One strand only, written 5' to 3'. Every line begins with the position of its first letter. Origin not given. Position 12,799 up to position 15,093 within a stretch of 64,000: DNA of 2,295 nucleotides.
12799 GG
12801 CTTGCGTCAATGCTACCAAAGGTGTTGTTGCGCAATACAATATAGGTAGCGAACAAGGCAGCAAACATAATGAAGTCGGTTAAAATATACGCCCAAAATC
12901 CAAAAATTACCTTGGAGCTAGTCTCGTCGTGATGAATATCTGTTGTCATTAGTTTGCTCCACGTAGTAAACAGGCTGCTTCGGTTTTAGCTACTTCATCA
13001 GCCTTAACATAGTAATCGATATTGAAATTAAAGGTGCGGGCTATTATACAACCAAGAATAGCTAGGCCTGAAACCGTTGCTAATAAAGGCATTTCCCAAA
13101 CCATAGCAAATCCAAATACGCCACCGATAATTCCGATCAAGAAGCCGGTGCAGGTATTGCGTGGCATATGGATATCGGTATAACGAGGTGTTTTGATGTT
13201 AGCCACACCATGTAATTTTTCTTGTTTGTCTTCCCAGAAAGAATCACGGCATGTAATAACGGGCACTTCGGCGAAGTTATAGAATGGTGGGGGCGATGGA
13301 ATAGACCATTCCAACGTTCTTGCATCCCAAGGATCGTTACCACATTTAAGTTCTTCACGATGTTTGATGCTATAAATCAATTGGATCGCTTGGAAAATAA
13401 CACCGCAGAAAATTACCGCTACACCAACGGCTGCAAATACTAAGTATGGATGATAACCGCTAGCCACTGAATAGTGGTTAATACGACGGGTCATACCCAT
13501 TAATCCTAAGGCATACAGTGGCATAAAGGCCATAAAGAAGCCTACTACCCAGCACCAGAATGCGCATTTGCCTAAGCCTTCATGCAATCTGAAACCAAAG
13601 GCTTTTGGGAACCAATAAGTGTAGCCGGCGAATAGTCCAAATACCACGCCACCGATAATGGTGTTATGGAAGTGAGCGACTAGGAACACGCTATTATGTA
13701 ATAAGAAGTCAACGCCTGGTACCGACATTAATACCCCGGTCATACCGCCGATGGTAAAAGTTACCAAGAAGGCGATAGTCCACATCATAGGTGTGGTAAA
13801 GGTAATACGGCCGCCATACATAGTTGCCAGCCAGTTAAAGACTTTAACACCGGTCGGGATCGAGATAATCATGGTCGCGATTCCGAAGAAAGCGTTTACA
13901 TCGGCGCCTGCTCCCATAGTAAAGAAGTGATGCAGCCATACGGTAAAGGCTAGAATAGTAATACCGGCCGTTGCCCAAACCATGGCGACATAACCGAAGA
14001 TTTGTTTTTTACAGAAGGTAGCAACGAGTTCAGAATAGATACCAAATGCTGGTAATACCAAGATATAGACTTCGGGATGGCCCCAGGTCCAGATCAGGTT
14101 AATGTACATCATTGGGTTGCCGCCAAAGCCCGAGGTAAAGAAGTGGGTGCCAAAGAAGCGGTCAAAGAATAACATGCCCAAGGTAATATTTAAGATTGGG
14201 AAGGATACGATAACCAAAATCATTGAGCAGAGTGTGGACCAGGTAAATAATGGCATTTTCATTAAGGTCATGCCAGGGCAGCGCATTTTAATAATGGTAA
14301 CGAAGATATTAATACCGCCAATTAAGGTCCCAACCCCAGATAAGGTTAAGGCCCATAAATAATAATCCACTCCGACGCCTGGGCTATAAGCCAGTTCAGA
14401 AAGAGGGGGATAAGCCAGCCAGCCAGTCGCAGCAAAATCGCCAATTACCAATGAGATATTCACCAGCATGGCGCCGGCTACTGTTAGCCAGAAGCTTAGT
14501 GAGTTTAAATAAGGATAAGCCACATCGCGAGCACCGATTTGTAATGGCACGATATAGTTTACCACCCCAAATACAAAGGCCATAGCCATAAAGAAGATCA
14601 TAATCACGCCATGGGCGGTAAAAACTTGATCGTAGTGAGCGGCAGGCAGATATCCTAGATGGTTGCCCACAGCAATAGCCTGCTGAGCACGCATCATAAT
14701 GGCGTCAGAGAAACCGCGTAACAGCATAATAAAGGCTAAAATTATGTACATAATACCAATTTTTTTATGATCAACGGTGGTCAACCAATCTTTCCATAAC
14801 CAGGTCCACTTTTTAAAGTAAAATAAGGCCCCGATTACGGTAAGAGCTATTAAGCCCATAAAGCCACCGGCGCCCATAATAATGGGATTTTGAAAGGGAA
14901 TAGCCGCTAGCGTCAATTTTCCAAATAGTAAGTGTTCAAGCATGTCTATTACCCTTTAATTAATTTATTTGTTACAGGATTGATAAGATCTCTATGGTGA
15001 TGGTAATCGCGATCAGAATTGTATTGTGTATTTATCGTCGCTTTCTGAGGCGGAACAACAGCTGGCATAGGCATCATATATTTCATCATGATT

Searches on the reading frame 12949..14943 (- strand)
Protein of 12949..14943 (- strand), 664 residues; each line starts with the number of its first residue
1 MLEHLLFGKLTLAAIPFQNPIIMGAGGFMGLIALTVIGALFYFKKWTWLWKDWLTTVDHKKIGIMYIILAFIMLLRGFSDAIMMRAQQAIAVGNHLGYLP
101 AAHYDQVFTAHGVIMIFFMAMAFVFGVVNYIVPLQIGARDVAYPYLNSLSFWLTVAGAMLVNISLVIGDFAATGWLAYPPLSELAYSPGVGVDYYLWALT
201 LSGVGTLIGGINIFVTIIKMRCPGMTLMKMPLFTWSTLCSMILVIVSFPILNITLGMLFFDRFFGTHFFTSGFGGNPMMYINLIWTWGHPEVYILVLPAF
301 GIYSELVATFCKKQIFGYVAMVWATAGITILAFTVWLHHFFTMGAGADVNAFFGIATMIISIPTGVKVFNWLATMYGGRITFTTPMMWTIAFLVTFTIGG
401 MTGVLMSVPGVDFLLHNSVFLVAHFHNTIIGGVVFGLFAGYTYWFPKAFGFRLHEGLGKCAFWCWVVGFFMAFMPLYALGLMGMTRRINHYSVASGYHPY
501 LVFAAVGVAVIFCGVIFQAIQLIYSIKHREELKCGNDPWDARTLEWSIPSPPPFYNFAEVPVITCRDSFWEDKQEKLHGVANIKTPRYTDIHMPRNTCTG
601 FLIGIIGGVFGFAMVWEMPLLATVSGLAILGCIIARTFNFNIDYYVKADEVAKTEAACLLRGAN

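Call 9: find_encoding_contigs(protein=window:12949-14943:-, flank=10000, max_places=3)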
Protein window:12949-14943:- (664 aa): no gene with exactly this product is on record in the collection.

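Call 11: search_protein_families(library=pfam, proteins=[window:12949-14943:-], max_evalue=0.001)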
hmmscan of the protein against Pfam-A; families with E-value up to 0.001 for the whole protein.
window:12949-14943:- (664 aa): 1 family
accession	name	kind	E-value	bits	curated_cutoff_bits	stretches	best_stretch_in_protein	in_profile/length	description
PF00115.25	COX1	-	1.3e-144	482.8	34.8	1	61-509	1-435/436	Cytochrome C and Quinol oxidase polypeptide I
